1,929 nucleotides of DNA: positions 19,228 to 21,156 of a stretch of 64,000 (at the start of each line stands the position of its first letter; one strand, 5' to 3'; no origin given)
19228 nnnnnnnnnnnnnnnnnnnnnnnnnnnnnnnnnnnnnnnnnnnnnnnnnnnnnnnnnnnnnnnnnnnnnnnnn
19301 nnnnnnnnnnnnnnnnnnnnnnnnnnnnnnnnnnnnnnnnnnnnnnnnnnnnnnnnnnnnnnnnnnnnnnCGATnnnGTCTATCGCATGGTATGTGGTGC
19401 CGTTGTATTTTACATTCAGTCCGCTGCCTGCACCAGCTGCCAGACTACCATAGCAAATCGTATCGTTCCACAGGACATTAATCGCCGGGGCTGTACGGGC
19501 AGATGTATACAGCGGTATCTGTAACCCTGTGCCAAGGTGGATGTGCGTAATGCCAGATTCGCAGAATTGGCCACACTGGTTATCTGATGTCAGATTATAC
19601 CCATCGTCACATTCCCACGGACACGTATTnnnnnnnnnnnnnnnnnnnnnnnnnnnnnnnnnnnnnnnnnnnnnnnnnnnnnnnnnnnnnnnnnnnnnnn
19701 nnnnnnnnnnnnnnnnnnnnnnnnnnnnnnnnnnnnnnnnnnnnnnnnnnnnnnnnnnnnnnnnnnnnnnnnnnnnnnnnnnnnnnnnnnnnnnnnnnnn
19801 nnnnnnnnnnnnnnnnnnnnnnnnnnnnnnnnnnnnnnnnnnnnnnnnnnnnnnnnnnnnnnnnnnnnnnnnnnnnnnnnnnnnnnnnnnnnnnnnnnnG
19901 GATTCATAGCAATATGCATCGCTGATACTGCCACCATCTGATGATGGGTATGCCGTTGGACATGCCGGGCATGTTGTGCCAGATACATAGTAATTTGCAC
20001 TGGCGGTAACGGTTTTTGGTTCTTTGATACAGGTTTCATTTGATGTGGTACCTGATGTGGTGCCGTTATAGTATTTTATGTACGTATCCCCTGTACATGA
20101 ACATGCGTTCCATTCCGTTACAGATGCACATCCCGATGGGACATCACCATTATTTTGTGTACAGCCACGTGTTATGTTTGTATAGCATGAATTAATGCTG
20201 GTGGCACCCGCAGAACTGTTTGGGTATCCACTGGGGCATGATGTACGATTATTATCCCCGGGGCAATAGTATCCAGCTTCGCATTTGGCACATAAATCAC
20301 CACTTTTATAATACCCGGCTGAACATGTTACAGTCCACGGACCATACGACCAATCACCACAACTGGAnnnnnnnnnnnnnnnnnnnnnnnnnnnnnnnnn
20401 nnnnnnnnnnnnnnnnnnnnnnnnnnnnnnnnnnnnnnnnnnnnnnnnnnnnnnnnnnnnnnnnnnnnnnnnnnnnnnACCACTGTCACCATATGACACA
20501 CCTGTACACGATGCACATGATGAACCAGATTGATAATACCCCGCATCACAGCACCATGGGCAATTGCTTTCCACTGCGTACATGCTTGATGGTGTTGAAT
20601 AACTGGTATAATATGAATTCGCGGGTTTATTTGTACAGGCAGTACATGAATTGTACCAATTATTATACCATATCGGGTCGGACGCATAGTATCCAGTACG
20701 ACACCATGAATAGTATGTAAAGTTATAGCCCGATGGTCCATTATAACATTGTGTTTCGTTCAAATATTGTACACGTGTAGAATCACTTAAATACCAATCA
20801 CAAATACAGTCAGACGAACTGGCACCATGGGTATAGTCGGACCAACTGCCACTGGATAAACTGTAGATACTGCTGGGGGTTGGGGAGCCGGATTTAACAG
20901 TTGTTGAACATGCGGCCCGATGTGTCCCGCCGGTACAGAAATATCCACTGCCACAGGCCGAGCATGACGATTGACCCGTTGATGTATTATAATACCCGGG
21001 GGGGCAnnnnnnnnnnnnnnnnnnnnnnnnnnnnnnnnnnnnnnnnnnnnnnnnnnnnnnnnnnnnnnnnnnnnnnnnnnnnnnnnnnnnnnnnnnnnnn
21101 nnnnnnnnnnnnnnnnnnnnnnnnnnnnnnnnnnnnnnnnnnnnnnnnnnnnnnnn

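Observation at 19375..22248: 957-aa eukaryote-like cysteine-rich repeat protein with in-frame DNA tandem repeats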

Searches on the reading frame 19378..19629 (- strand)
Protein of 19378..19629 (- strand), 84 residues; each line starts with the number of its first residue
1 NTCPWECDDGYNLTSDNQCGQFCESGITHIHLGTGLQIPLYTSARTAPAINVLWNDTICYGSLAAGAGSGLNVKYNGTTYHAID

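Call 22: search_solved_structures(query=A1, max_evalue=10)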
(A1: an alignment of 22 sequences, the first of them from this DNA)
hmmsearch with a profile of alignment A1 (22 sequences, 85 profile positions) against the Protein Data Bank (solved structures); distinct sequences matched with E-value up to 10: 8.
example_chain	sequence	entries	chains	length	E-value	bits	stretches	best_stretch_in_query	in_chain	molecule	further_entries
2anv_A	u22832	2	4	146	0.57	13.5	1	21-66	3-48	Lysozyme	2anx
5coz_A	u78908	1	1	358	0.78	13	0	25-57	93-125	Uncharacterized protein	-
3cwk_A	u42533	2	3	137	0.8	13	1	35-78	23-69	Cellular retinoic acid-binding protein 2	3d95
3fa6_A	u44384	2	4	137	0.81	13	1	35-78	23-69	Cellular retinoic acid-binding protein 2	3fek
4i9s_A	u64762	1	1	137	1.6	12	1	35-78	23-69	Cellular retinoic acid-binding protein 2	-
4m7m_A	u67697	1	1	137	1.7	11.9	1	35-78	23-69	Cellular retinoic acid-binding protein 2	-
4m6s_A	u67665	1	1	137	1.8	11.9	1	35-78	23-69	Cellular retinoic acid-binding protein 2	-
4i9r_A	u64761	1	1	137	1.8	11.9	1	35-78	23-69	Cellular retinoic acid-binding protein 2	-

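Call 24: find_related_loci(query=A2, collection=genome_contigs, flank=6000)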
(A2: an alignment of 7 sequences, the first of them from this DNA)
Query A2 (84 aa) in genome_contigs; peptide patterns used: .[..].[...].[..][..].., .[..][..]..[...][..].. (x = any residue, [..] = any of these).
95 stretches matched a pattern; 20 encode a relative of the query (tblastn E <= 1e-3); 20 distinct loci.
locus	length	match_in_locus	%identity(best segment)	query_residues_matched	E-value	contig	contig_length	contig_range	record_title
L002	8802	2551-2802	81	1-84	1e-46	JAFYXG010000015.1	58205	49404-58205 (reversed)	MAG: Alphaproteobacteria bacterium isolate RGIG7505 Water_buffalos_Colon.Co__c2113697, whole genome shotgun sequence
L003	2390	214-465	80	1-84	8e-46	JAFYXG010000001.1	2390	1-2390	MAG: Alphaproteobacteria bacterium isolate RGIG7505 Water_buffalos_Colon.Co__c137264, whole genome shotgun sequence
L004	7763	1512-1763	69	1-84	3e-41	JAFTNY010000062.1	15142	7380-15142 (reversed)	MAG: Alphaproteobacteria bacterium isolate RGIG3991 Roe_deer_Cecum-4__c456579, whole genome shotgun sequence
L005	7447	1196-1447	70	1-84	2e-40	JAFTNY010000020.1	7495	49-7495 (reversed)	MAG: Alphaproteobacteria bacterium isolate RGIG3991 Roe_deer_Cecum-4__c133800, whole genome shotgun sequence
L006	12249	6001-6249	73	3-84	1e-38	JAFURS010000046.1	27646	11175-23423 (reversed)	MAG: Alphaproteobacteria bacterium isolate RGIG4765 Roe_deer_Rectum.Co__c1947014, whole genome shotgun sequence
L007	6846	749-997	69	3-84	1e-36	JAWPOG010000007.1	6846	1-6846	MAG: Alphaproteobacteria bacterium isolate KV104-158 k141_522610, whole genome shotgun sequence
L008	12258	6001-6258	60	1-84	4e-32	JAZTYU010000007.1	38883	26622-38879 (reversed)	MAG: Candidatus Enterousia sp. isolate T1900045325_YK20190014.MAGScoT_cleanbin_000039 SGB_6437_k141_2415185, whole genom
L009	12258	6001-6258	60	1-84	4e-32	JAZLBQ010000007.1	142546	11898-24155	MAG: Candidatus Enterousia sp. isolate T1900045063_TC20190056.MAGScoT_cleanbin_000013 SGB_4572_k141_2387445, whole genom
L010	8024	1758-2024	57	1-84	6e-32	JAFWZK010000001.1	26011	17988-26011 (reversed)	MAG: Alphaproteobacteria bacterium isolate RGIG6210 Sheep_Rectum-2__c3507, whole genome shotgun sequence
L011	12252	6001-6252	62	3-84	2e-28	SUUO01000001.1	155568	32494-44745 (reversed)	MAG: Alphaproteobacteria bacterium isolate SIG48 NODE_451_length_155568_cov_2.099600, whole genome shotgun sequence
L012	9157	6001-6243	48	3-83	1e-21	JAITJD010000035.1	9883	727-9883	MAG: Rickettsiales bacterium isolate Pcl387_bin15 k119_2900891, whole genome shotgun sequence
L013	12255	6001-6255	45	1-84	2e-20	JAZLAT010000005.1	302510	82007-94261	MAG: Candidatus Enterousia sp. isolate T1900045073_TC20190067.MAGScoT_cleanbin_000009 SGB_4624_k141_2210262, whole genom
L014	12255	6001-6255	46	1-84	8e-20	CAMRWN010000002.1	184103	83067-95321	MAG TPA_asm: uncultured Alphaproteobacteria bacterium isolate SRR13573576_bin.40_metawrap_v1.3_MAG genome assembly, cont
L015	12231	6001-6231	48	3-81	2e-19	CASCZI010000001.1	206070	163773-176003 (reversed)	MAG: uncultured Alphaproteobacteria bacterium isolate single-wildmice_C1226.41_1675168162 genome assembly, contig: NODE_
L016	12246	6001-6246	40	1-84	2e-17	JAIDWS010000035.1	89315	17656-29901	MAG: Alphaproteobacteria bacterium isolate SC0372_S2_6 SC0372_S2_6_contig_35, whole genome shotgun sequence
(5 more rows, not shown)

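Call 43: predict_structure(alignment_id=A1)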
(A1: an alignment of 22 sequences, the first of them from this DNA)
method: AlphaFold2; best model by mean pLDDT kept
length: 84 residues; sequences in the alignment: 22
mean_pLDDT: 86.7   pTM: 0.71
mean pLDDT of the five models: 86.7, 86.0, 83.5, 78.4, 78.2
residues with pLDDT >= 90: 50; 70-90: 27; 50-70: 4; < 50: 3
segments of 3 or more residues with pLDDT < 50: 1-3
pLDDT, mean of each block of 10 residues (from residue 1): 64 74 89 91 92 94 93 95 89
secondary structure, 60 per line:
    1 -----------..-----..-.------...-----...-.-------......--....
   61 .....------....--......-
elements in order: E29-31 E37-39 E49-54 E57-65 E72-75 E78-83

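Call 47: search_protein_representatives(alignment_id=A1)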
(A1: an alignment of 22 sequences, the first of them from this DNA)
Query: 22 sequences, 85 profile positions. Proteins with E-value up to 0.001 (for the whole library): 976; up to 1e-10: 549; up to 1e-30: 15. The best 150 are listed.
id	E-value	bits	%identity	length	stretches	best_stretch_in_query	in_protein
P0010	3.1e-33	129.7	-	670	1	1-85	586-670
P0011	3.4e-33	129.6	-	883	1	2-85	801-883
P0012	5.7e-33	128.9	-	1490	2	2-85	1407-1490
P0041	6.4e-33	128.7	-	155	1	1-85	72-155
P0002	7.7e-33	128.5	-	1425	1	2-84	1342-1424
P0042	1.1e-32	128.0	-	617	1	1-85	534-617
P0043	1.6e-32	127.5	-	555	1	1-85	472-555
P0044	2.0e-32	127.2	-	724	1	1-85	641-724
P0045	3.7e-32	126.3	-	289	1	1-85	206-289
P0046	5.2e-32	125.8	-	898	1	1-85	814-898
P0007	5.5e-32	125.7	-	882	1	1-85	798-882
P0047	6.0e-32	125.6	-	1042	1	1-85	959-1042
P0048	1.2e-31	124.7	-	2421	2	3-85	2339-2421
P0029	1.7e-31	124.2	-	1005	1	1-85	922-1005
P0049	2.4e-31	123.7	-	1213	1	2-85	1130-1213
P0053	5.8e-29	116.0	-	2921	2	1-85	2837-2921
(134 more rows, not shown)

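Call 70: fold_search(model_id=the predicted structure, library=pdb)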
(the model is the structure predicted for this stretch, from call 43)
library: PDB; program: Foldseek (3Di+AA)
matches with E <= 10: 76; with E <= 0.001: 0
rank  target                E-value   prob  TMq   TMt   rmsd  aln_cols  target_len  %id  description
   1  4x2x                  3.8e-01  0.08  0.18  0.12  11.2        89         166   11  Crystal structure of the Murine Norovirus NS6 protease (inactive C139A mutant) with a C-terminal extension to include re (released 2015-02-18)
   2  4x2y_B                6.0e-01  0.06  0.17  0.11  12.5        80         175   14  Crystal structure of a chimeric Murine Norovirus NS6 protease (inactive C139A mutant) in which the P4-P4 prime residue (released 2015-02-18)
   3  9df5_A                8.9e-01  0.06  0.18  0.10  12.2        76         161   16  Human norovirus GII.3 protease (released 2025-02-19)
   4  4x2y_A                8.9e-01  0.04  0.16  0.09  12.5        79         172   14  Crystal structure of a chimeric Murine Norovirus NS6 protease (inactive C139A mutant) in which the P4-P4 prime residue (released 2015-02-18)
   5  6w5k_C                1.1e+00  0.06  0.20  0.13  12.4        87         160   14  1.95 A resolution structure of Norovirus 3CL protease in complex with inhibitor 5g (released 2020-09-30)
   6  9dey_A                1.1e+00  0.04  0.16  0.09  12.7        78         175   17  Human norovirus GII.4 Sydney protease (released 2025-02-19)
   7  8on5_A                1.2e+00  0.06  0.20  0.09  23.1        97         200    9  Structure of the tail fibre from an extracellular contractile injection system from Photorhabdus bacteria (released 2024-04-10)
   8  4x2w_A                1.2e+00  0.04  0.16  0.09  12.5        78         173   12  Crystal structure of the Murine Norovirus NS6 protease (inactive C139A mutant) with a C-terminal extension to include  (released 2015-02-18)
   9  8xl0_F                1.4e+00  0.09  0.23  0.03  13.3        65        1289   15  Citrate-induced filament of human acetyl-coenzyme A carboxylase 1 (ACC1-citrate) (released 2024-10-23)
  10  4in1                  1.6e+00  0.04  0.16  0.10  12.3        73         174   12  Structural Basis of Substrate Specificity and Protease Inhibition in Norwalk Virus (released 2013-02-20)
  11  8u1v_C                1.6e+00  0.03  0.15  0.09  12.9        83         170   14  Structure of Norovirus (Hu/GII.4/Sydney/NSW0514/2012/AU) protease in the ligand-free state (released 2024-01-31)
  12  5y6g                  1.7e+00  0.05  0.18  0.12  12.4        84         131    7  PilZ domain with c-di-GMP of YcgR from Escherichia coli (released 2018-07-18)
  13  4inh_B                1.9e+00  0.03  0.16  0.10  12.4        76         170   12  Structural Basis of Substrate Specificity and Protease Inhibition in Norwalk Virus (released 2013-02-20)
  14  6bid                  2.0e+00  0.04  0.19  0.12  11.8       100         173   11  1.15 A resolution structure of Norovirus 3CL protease in complex with a triazole-based macrocyclic inhibitor (released 2018-11-07)
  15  8u1w                  2.1e+00  0.04  0.18  0.12  12.0        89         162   15  Structure of Norovirus (Hu/GII.4/Sydney/NSW0514/2012/AU) protease bound to inhibitor NV-004 (released 2023-12-20)
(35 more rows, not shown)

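Call 90: find_related_loci(query=A2, collection=viral_contigs, flank=5000)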
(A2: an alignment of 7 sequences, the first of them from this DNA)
Query A2 (84 aa) in viral_contigs; peptide patterns used: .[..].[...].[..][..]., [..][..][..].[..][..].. (x = any residue, [..] = any of these).
24 stretches matched a pattern, but none encodes a relative of the query by tblastn (E <= 1e-3).

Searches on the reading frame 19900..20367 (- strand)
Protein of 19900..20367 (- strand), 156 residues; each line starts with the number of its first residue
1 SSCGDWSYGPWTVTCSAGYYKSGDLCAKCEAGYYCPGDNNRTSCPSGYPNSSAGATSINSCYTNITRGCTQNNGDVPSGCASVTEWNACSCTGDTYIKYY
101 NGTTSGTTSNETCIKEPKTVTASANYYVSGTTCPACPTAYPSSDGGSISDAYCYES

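Call 11: search_protein_families(library=pfam, proteins=[window:19900-20367:-], max_evalue=10)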
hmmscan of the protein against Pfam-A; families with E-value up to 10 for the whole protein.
seq(156 aa): 3 families
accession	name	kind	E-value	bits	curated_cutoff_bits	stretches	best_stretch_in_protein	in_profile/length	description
PF23475.1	zf-Tbcl_FmdE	-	0.019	14.8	23.2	1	132-146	9-23/35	FmdE treble clef zinc finger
PF23490.1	ZCCHC24_C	-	0.47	10.9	27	1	25-35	20-31/35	ZCCHC24 C-terminal domain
PF24633.1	DUF7630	-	5.2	7.7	27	1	14-39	15-38/45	Domain of unknown function (DUF7630)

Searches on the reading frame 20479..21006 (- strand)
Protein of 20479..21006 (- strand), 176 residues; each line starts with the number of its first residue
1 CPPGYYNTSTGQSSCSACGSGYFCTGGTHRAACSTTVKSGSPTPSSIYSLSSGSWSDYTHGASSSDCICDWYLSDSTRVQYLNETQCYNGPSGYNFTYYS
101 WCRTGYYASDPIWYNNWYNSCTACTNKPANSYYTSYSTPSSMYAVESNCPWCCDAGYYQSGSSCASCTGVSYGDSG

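Call 41: predict_structure(alignment_id=A4)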
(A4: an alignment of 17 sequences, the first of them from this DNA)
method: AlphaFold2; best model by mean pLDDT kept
length: 176 residues; sequences in the alignment: 17
mean_pLDDT: 70.8   pTM: 0.49
mean pLDDT of the five models: 70.8, 63.3, 60.6, 49.1, 46.5
residues with pLDDT >= 90: 12; 70-90: 89; 50-70: 53; < 50: 22
segments of 3 or more residues with pLDDT < 50: 75-78, 96-101, 138-143, 173-176
pLDDT, mean of each block of 10 residues (from residue 1): 80 79 85 91 81 76 87 53 74 54 60 54 76 59 56 81 75 45
secondary structure, 60 per line:
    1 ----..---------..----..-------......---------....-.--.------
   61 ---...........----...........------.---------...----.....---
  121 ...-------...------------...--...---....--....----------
elements in order: H33-36 E46-49 E67-74 E79-86 E106-108 E121-123 E131-133 E151-153 E157-160 E163-166

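Call 77: find_homologous_proteins(query=A4, max_evalue=0.001)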
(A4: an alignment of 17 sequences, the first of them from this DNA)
Query A4 (17 sequences) (176 aa, profile of the alignment): 16 proteins with E <= 0.001 among 457 candidates.
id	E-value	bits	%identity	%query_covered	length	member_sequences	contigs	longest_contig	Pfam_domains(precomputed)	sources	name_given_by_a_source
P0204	1.8e-64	235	52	89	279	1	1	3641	-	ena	-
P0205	3.4e-63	231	51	100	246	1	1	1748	-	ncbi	-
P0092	3.4e-51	192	51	89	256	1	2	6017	-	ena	-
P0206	7.0e-44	168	56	64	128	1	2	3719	-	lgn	-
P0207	3.7e-43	165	49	89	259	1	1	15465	-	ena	-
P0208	5.0e-42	162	43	93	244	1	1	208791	-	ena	-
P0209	2.4e-34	137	37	82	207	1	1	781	-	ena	-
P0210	1.5e-28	118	66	41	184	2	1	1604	-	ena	-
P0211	2.9e-27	114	58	47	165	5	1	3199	-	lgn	-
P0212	7.7e-24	103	36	85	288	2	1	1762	-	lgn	-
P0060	5.4e-16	77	56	34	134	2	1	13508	-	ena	-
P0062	4.1e-13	68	46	31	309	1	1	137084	PF26010.1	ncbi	-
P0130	1.6e-9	56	82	22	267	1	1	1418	-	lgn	-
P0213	7.6e-7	47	79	19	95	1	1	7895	-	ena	-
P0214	2.4e-4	39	41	38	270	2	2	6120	-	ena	-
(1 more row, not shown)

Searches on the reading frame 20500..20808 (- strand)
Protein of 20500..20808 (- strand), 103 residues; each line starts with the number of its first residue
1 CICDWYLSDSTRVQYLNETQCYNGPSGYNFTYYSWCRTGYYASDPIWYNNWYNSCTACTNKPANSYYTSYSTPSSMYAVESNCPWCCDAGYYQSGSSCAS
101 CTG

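Call 11: search_protein_families(library=pfam, proteins=[window:20500-20808:-], max_evalue=10)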
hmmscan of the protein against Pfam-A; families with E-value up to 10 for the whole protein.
seq(103 aa): 2 families
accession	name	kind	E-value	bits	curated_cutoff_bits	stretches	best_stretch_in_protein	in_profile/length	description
PF02738.23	MoCoBD_1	-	0.089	12.3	27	1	49-81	191-223/244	Molybdopterin cofactor-binding domain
PF19798.5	Sulfotransfer_5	-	0.14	12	23.2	1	29-59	165-194/226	Sulfotransferase domain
